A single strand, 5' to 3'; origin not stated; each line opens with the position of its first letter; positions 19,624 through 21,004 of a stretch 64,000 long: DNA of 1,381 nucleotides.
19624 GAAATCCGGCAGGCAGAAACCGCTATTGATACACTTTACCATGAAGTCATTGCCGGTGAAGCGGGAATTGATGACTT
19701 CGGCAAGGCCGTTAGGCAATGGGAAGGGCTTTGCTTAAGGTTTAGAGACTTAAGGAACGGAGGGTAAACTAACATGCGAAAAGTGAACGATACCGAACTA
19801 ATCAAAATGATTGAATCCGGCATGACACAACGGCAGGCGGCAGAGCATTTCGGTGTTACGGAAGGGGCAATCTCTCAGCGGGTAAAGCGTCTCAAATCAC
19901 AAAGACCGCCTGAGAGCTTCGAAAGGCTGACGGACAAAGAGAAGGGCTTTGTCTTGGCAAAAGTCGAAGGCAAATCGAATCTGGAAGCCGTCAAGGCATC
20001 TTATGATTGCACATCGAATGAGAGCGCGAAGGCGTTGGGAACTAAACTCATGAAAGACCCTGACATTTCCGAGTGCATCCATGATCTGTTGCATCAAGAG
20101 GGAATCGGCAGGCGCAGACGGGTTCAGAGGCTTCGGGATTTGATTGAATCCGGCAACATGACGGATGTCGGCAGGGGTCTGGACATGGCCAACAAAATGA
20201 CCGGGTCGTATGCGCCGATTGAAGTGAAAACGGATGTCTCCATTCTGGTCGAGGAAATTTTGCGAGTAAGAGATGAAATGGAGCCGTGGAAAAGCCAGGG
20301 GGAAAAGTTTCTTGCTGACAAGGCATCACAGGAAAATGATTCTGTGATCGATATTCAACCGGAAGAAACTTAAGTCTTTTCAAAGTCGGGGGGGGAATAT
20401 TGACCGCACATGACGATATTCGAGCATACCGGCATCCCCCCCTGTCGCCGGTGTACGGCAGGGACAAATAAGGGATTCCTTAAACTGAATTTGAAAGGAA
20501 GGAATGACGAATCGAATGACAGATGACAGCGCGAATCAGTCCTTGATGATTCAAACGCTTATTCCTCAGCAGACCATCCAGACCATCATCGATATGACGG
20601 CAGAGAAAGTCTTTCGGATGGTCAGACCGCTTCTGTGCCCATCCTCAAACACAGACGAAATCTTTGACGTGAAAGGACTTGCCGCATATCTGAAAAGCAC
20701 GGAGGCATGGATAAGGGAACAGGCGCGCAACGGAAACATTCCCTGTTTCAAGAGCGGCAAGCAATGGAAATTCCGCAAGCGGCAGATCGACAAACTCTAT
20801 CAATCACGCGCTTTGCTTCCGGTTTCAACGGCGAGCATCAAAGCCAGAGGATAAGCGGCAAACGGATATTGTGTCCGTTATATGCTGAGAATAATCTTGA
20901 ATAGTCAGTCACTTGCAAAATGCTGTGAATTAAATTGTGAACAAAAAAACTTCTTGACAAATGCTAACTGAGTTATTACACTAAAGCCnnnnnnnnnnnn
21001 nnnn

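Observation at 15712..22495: Island B: compact, intact, single-strand element with primase, DUF3987, terS-like, Xis, XRE and Int but no virion genes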

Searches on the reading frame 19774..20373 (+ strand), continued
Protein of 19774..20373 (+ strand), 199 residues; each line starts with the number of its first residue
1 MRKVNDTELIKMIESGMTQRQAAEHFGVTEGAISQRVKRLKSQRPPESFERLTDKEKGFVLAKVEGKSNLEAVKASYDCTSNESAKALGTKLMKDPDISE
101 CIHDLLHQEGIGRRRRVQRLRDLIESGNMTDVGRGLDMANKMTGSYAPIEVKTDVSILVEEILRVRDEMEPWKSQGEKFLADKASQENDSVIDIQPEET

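Call 53: search_protein_families(library=pfam, max_evalue=0.05, proteins=[L030:3007-4878:+, L030:4967-5668:+, L030:6244-7008:+, L030:7886-9592:+, L021:4489-5733:+, L021:5847-6599:+, L021:6964-9378:+, L026:4032-5456:+, L026:6049-6897:+])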
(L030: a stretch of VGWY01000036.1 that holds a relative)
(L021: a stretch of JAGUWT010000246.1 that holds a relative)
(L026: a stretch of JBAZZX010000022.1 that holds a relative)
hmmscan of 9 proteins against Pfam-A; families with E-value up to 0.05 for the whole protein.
L030:3007-4878:+ (623 aa): 3 families
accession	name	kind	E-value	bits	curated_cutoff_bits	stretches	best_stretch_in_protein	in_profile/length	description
PF13180.12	PDZ_2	-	3.3e-08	34.1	27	1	239-315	2-77/80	PDZ domain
PF03783.19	CsgG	-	0.0013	18.5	20.8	1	374-431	39-95/210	Curli production assembly/transport component CsgG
PF17820.7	PDZ_6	-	0.0026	17.9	27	1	254-284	2-32/54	PDZ domain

L030:4967-5668:+ (233 aa): 7 families
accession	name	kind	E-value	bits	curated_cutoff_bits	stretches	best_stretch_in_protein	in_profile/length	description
PF13411.12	MerR_1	-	3.5e-11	43.5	21.6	1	28-96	3-67/69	MerR HTH family regulatory protein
PF15919.11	HicB_lk_antitox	-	4.2e-11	43.5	27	1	175-232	1-58/123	HicB_like antitoxin of bacterial toxin-antitoxin system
PF06977.17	SdiA-regulated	-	6.5e-05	22.7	21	1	87-169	5-90/249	SdiA-regulated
PF00376.29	MerR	-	0.00048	20.3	28.2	1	29-61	3-35/38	MerR family regulatory protein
PF24113.1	DUF7387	-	0.0091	16.8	27.9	1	196-221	31-56/85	Family of unknown function (DUF7387)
PF20317.4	HTH_60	-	0.042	14.6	24.1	0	22-45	15-38/140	Helix-turn-helix domain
PF21748.3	UPF0150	-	0.047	14.1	27.3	0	184-220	16-53/64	UPF0150-like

L030:6244-7008:+ (254 aa): 1 family
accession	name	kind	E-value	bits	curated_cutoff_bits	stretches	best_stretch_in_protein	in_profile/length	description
PF05879.18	RHD3_GTPase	-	0.014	15.3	42.4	1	209-244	154-189/245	Root hair defective 3 GTP-binding protein (RHD3) GTPase domain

L030:7886-9592:+ (568 aa): 3 families
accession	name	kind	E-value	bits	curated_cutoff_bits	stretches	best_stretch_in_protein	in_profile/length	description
PF10410.14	DnaB_bind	-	5.1e-05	23.9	20.6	1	27-62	20-55/56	DnaB-helicase binding domain of primase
PF08279.18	HTH_11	-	9.7e-05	22.6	25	1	38-75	6-42/55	HTH domain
PF12307.13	DUF3631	-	0.045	14.4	24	0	329-459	20-152/182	Protein of unknown function (DUF3631)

L021:4489-5733:+ (414 aa): 30 families (the best 25 are shown)
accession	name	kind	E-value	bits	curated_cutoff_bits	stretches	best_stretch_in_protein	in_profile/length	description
PF00515.34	TPR_1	-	1.2e-39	133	27.8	6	177-208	3-34/34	Tetratricopeptide repeat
PF13181.12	TPR_8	-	5.6e-36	120.1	25.7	6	176-208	2-34/34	Tetratricopeptide repeat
PF07719.23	TPR_2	-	1.4e-34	115.7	27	5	177-208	3-34/34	Tetratricopeptide repeat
PF13414.12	TPR_11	-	1.7e-34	117.6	26.8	5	45-80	3-38/42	TPR repeat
PF13431.12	TPR_17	-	3.8e-29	98.9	24.4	4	59-90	2-33/34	Tetratricopeptide repeat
PF13371.12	TPR_9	-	5.3e-20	71.6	35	4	150-210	4-64/73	Tetratricopeptide repeat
PF13432.12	TPR_16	-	1.8e-17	63.9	32.7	3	41-96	2-57/65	Tetratricopeptide repeat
PF13428.12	TPR_14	-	8.2e-17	60.5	23.5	1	39-77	4-42/44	Tetratricopeptide repeat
PF13424.12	TPR_12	-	1.6e-16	60.7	30.1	3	177-237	5-73/77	Tetratricopeptide repeat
PF14559.12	TPR_19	-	2e-16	60.5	25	2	47-91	2-46/68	Tetratricopeptide repeat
PF16747.10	Adhesin_E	-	3.8e-12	46.9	23.7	1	293-411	1-109/109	Surface-adhesin protein E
PF12895.13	ANAPC3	-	5.8e-12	46.2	27.2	2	154-230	2-77/82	Anaphase-promoting complex, cyclosome, subunit 3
PF13174.12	TPR_6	-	7.6e-12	45.5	26.3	1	212-241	3-32/33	Tetratricopeptide repeat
PF23914.1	TPR_CcmH_CycH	-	5.5e-11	43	42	1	138-209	84-155/158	Cytochrome c-type biogenesis protein H TPR domain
PF25063.1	ARM_TT21_C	-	3.4e-08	34.1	35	1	125-275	3-161/209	Tetratricopeptide repeat protein 21 C-terminal ARM domain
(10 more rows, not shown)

L021:5847-6599:+ (250 aa): 0 families

L021:6964-9378:+ (804 aa): 3 families
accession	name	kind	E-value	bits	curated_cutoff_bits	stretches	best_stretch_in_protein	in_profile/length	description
PF12965.13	DUF3854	-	6.5e-18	65.3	23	1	93-209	5-127/130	Domain of unknown function (DUF3854)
PF03444.21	HrcA_DNA-bdg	-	0.0097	16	21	0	630-675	1-45/79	Winged helix-turn-helix transcription repressor, HrcA DNA-binding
PF01637.24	ATPase_2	-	0.045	14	33.2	0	421-438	21-38/225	ATPase domain predominantly from Archaea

L026:4032-5456:+ (474 aa): 54 families (the best 25 are shown)
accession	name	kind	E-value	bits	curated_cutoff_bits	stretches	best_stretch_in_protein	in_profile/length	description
PF00515.34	TPR_1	-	2.5e-73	239.6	27.8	6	365-396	3-34/34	Tetratricopeptide repeat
PF07719.23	TPR_2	-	1.7e-63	206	27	6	363-396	1-34/34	Tetratricopeptide repeat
PF13414.12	TPR_11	-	2.4e-62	206.8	26.8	6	372-411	3-42/42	TPR repeat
PF13181.12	TPR_8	-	2.1e-57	186.8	25.7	6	296-326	2-32/34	Tetratricopeptide repeat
PF13431.12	TPR_17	-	2.7e-49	161.8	24.4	6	249-282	1-34/34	Tetratricopeptide repeat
PF13432.12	TPR_16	-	1.2e-42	144.3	32.7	6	367-431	1-65/65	Tetratricopeptide repeat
PF13424.12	TPR_12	-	7e-39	132.3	30.1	5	329-392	3-74/77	Tetratricopeptide repeat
PF14559.12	TPR_19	-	3.3e-35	120.6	25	5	376-434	4-62/68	Tetratricopeptide repeat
PF13176.12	TPR_7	-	1.1e-32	109.7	27.9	3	365-396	1-34/36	Tetratricopeptide repeat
PF13365.12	Trypsin_2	-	9.5e-29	101.4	27.6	1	53-183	1-144/144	Trypsin-like peptidase domain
PF13174.12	TPR_6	-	1.3e-27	95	26.3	4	230-259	3-32/33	Tetratricopeptide repeat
PF13428.12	TPR_14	-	2.6e-27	92.9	23.5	3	398-438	2-42/44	Tetratricopeptide repeat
PF13374.12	TPR_10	-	6.7e-18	64.5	27.5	1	368-392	7-31/42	Tetratricopeptide repeat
PF13371.12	TPR_9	-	2e-17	63.4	35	3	371-434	3-66/73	Tetratricopeptide repeat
PF23914.1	TPR_CcmH_CycH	-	1.8e-16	60.8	42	3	369-463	56-153/158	Cytochrome c-type biogenesis protein H TPR domain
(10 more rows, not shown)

L026:6049-6897:+ (282 aa): 1 family
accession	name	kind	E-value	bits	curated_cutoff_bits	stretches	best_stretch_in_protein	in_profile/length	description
PF00443.35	UCH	-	0.013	15.6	23.9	1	125-246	75-185/254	Ubiquitin carboxyl-terminal hydrolase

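Call 55: find_related_loci(query=A2, collection=metagenome_contigs, flank=10000)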
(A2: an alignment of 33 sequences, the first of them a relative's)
Query A2 (199 aa) in metagenome_contigs; peptide patterns used: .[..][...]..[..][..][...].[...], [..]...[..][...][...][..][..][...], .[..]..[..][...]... (x = any residue, [..] = any of these).
536 stretches matched a pattern; 88 encode a relative of the query (tblastn E <= 1e-3); the best 80 are kept; 80 distinct loci.
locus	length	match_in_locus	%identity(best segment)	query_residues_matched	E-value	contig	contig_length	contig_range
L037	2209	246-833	50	1-197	7e-59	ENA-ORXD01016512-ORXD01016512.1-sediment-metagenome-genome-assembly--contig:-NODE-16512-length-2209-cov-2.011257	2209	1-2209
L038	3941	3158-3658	55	1-169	2e-57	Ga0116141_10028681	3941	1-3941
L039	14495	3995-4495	55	1-169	4e-57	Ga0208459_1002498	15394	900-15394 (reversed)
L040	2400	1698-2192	53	1-167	4e-55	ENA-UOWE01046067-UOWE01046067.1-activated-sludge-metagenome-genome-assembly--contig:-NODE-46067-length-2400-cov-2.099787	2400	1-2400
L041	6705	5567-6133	47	1-192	1e-54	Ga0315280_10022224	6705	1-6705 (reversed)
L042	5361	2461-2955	53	1-167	3e-54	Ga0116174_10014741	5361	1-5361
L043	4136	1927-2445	50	1-170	2e-54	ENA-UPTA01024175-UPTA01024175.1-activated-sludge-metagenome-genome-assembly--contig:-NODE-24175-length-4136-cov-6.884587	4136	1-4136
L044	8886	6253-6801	54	1-180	8e-54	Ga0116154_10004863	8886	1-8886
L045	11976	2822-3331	49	1-170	2e-53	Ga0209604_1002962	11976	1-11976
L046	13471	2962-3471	49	1-170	2e-53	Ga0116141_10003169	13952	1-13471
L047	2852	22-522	51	1-162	1e-52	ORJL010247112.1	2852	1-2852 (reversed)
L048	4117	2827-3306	54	1-157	2e-51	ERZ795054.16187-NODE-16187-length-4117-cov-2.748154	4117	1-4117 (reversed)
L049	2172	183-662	54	1-157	8e-52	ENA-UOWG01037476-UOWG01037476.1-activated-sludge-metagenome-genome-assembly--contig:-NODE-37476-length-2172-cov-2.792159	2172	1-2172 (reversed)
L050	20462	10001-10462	48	2-155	3e-50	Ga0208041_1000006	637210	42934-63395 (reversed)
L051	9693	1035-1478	59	1-148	2e-50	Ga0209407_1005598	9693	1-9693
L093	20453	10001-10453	42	4-151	2e-35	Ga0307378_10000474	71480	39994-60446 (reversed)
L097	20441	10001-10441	49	1-147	2e-34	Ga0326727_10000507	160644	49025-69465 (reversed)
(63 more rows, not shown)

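Call 59: find_encoding_contigs(protein=P0001, flank=1000, max_places=3)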
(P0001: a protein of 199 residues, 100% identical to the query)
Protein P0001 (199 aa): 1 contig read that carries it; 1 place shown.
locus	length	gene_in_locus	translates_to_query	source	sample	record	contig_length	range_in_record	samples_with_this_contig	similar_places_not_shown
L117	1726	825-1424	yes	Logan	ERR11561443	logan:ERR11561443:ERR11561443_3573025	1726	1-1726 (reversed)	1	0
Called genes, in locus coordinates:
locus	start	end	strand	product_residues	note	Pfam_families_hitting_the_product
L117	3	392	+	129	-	?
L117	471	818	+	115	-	-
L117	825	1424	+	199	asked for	-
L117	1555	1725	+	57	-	?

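Call 65: search_protein_families(library=padloc, max_evalue=0.01, proteins=[window:19774-20373:+])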
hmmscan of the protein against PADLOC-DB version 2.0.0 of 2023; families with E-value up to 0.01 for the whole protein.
window:19774-20373:+ (199 aa): 1 family
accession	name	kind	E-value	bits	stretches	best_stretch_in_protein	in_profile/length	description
PDLC04133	mad1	-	0.0034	15.6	1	14-39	3-28/60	mads_1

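Call 66: search_protein_representatives(alignment_id=A2)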
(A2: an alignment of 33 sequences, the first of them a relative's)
Query: 33 sequences, 184 profile positions. Proteins with E-value up to 0.001 (for the whole library): 1663; up to 1e-10: 360; up to 1e-30: 144. The best 150 are listed.
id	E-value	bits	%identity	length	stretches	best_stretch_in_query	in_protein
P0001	4.0e-76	271.1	-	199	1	1-172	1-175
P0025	4.4e-75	267.7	-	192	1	2-179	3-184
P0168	5.6e-70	251.1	-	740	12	2-42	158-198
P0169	1.7e-67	243.0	-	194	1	1-180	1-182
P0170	4.0e-67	241.8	-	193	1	1-178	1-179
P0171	5.5e-66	238.1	-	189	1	1-166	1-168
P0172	2.8e-63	229.2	-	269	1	3-159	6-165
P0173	2.1e-62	226.4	-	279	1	4-158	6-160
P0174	7.3e-62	224.6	-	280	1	2-157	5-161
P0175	8.2e-61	221.2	-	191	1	2-180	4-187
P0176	4.2e-60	218.9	-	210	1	2-166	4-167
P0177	8.9e-60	217.8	-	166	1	12-169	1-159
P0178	6.6e-59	215.0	-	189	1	2-169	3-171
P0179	2.0e-58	213.4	-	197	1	1-177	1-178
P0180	6.8e-58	211.7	-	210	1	1-168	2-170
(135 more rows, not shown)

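Call 103: search_protein_families(library=phrogs, max_evalue=0.0001, proteins=[L050:1682-2221:+, L050:2892-3680:-, L050:5416-6135:+, L050:6815-8602:+, L050:8833-9927:+, L093:4916-6460:+, L093:7570-9738:+, L093:11471-12076:+, L093:12073-13443:+, L097:5171-6166:+])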
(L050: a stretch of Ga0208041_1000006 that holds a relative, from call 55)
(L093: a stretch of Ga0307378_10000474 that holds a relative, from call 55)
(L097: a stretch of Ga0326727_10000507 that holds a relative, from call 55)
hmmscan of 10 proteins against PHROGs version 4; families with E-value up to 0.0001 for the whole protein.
L050:1682-2221:+ (179 aa): 2 families
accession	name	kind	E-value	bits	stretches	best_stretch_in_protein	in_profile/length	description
phrog_1281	-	unknown function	2.3e-51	175.3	1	32-176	5-154/195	-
phrog_10390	-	unknown function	8e-34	118.5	1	27-174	141-293/299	-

L050:2892-3680:- (262 aa): 0 families

L050:5416-6135:+ (239 aa): 0 families

L050:6815-8602:+ (595 aa): 16 families
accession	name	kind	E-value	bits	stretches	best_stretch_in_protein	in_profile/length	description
phrog_239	-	DNA, RNA and nucleotide metabolism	3.7e-38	133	1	37-489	45-556/801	DNA primase/helicase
phrog_6088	-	DNA, RNA and nucleotide metabolism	2.2e-22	80.3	1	107-260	152-288/772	DNA primase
phrog_47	-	DNA, RNA and nucleotide metabolism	1.9e-17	64.1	2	129-259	195-324/947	DNA primase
phrog_6444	-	DNA, RNA and nucleotide metabolism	5.2e-16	59.6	1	29-102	32-101/577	DNA primase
phrog_11992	-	unknown function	8.2e-12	46.7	1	34-101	29-90/177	-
phrog_18097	-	DNA, RNA and nucleotide metabolism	1.7e-11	45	1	28-88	28-88/199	DNA primase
phrog_906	-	DNA, RNA and nucleotide metabolism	7.3e-10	39.2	1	289-506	512-723/872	DNA polymerase/primase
phrog_6357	-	unknown function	4.7e-09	36.9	1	421-574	124-275/321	-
phrog_3123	-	unknown function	1e-08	35.2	1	307-477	336-518/583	-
phrog_360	-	DNA, RNA and nucleotide metabolism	1.3e-08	36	1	29-69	26-66/133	DNA primase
phrog_2304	-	DNA, RNA and nucleotide metabolism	5.1e-08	34.1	1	31-76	31-76/133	DNA primase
phrog_510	-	DNA, RNA and nucleotide metabolism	1.1e-06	28.7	0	11-78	23-89/667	DNA primase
phrog_2850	-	unknown function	2.2e-06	27.9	1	307-513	153-353/465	-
phrog_686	-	DNA, RNA and nucleotide metabolism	6.8e-06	27.3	1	541-577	35-71/76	HTH DNA binding protein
phrog_26824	-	unknown function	5.7e-05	22.4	0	36-79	29-76/868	-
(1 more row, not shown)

L050:8833-9927:+ (364 aa): 0 families

L093:4916-6460:+ (514 aa): 0 families

L093:7570-9738:+ (722 aa): 15 families
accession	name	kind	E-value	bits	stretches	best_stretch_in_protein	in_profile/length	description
phrog_1829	-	DNA, RNA and nucleotide metabolism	8.9e-135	451.7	1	10-712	5-751/772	DNA primase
phrog_13901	-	DNA, RNA and nucleotide metabolism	7.6e-84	282.8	1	9-314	9-327/341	DNA primase/helicase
phrog_864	-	DNA, RNA and nucleotide metabolism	2.8e-79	268.8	1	180-715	79-624/1064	DNA primase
phrog_1156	-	DNA, RNA and nucleotide metabolism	2.2e-51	176.4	1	381-716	475-825/855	DNA primase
phrog_6088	-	DNA, RNA and nucleotide metabolism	2.8e-46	159.3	1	372-715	416-762/772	DNA primase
phrog_3022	-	DNA, RNA and nucleotide metabolism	6.4e-42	144.9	1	8-275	6-289/788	DNA primase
phrog_7601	-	unknown function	2.5e-32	113.5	1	444-701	5-260/289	-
phrog_2478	-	DNA, RNA and nucleotide metabolism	3.2e-27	96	1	380-693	499-820/854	DNA polymerase/primase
phrog_16213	-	DNA, RNA and nucleotide metabolism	4e-25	89.2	1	458-608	395-542/732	DNA primase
phrog_8643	-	DNA, RNA and nucleotide metabolism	2.9e-23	83.6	1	10-157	36-172/179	DNA polymerase/primase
phrog_15962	-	DNA, RNA and nucleotide metabolism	2e-17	63.7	1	5-182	25-217/835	DNA primase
phrog_1883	-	DNA, RNA and nucleotide metabolism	2.7e-17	63.4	1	464-700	496-735/756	DNA helicase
phrog_16950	-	DNA, RNA and nucleotide metabolism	3.4e-14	52.7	1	373-592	465-696/843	DNA primase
phrog_35045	-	DNA, RNA and nucleotide metabolism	3.4e-06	26.6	0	41-125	43-127/826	DNA primase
phrog_4210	-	DNA, RNA and nucleotide metabolism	3.1e-05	22.9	1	459-614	176-331/1304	DNA polymerase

L093:11471-12076:+ (201 aa): 0 families

L093:12073-13443:+ (456 aa): 10 families
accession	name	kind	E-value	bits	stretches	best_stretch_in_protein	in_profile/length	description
phrog_16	-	DNA, RNA and nucleotide metabolism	1.9e-73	249.1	1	62-439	239-604/986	DNA helicase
phrog_9690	-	DNA, RNA and nucleotide metabolism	4.5e-35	122.2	1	177-436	11-271/306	DNA helicase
phrog_62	-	DNA, RNA and nucleotide metabolism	1.7e-20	73.2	2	92-244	686-851/1881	DNA helicase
phrog_16259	-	DNA, RNA and nucleotide metabolism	2.8e-16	60.7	1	95-225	107-243/330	DNA helicase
phrog_6819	-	DNA, RNA and nucleotide metabolism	5.8e-11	42.5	1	102-172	19-90/645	Holliday junction branch migration helicase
phrog_3830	-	unknown function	9.3e-09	35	1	362-438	623-698/1032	-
phrog_14619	-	DNA, RNA and nucleotide metabolism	5.8e-08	33.6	1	104-198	120-221/314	DNA helicase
phrog_27849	-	unknown function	5.5e-06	25.8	0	120-167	34-81/664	-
phrog_24008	-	DNA, RNA and nucleotide metabolism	1.4e-05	24.2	0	96-145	471-522/1006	helicase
phrog_16694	-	unknown function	2.8e-05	23.3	0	88-218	259-412/1010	-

L097:5171-6166:+ (331 aa): 0 families

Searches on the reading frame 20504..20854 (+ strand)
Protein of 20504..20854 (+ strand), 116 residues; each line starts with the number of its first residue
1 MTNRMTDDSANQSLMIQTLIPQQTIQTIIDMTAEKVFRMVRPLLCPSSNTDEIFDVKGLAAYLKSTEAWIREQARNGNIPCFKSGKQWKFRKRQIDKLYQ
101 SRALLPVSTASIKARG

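Call 4: search_protein_families(library=pfam, max_evalue=0.1, proteins=[window:20504-20854:+])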
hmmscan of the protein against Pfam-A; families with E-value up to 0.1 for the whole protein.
window:20504-20854:+ (116 aa): 1 family
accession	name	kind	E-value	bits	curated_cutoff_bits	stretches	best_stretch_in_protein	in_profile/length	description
PF12728.13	HTH_17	-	7.1e-07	29.8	27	1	55-102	3-50/51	Helix-turn-helix domain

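Call 5: search_protein_families(library=phrogs, max_evalue=0.01, proteins=[window:20504-20854:+])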
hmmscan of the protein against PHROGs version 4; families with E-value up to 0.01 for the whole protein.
window:20504-20854:+ (116 aa): 7 families
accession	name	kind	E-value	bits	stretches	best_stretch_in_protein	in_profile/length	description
phrog_25665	-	integration and excision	1.4e-06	29.4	1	41-91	13-63/93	excisionase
phrog_1840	-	integration and excision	2.3e-05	25.8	1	59-100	12-54/90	excisionase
phrog_66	-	integration and excision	0.00019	22.2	1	27-102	63-143/412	excisionase and transcriptional regulator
phrog_6401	-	DNA, RNA and nucleotide metabolism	0.00027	21.8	1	51-95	7-52/64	DNA binding protein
phrog_15534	-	DNA, RNA and nucleotide metabolism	0.0011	20.4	1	16-97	9-86/93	HTH DNA binding protein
phrog_7338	-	unknown function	0.0038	18.5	1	49-99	26-77/87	-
phrog_10045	-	DNA, RNA and nucleotide metabolism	0.0078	17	0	50-99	17-67/74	HTH DNA binding protein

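Call 12: search_protein_families(library=ncbifam, max_evalue=0.01, proteins=[window:20504-20854:+])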
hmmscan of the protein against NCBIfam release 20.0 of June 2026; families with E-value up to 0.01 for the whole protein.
window:20504-20854:+ (116 aa): 2 families
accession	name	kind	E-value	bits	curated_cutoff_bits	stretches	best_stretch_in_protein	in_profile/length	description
NF047737.1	antiphage_MADS1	equivalog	1.1e-11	44.8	80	1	51-97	1-47/49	methylation-associated defense system helix-turn-helix domain-containing protein MAD1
TIGR01764.1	excise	domain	0.00037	20.8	28.8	1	57-97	5-45/49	excisionase family DNA-binding protein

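Call 65: search_protein_families(library=padloc, max_evalue=0.01, proteins=[window:20504-20854:+])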
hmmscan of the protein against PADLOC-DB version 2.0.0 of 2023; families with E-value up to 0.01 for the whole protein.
window:20504-20854:+ (116 aa): 0 families
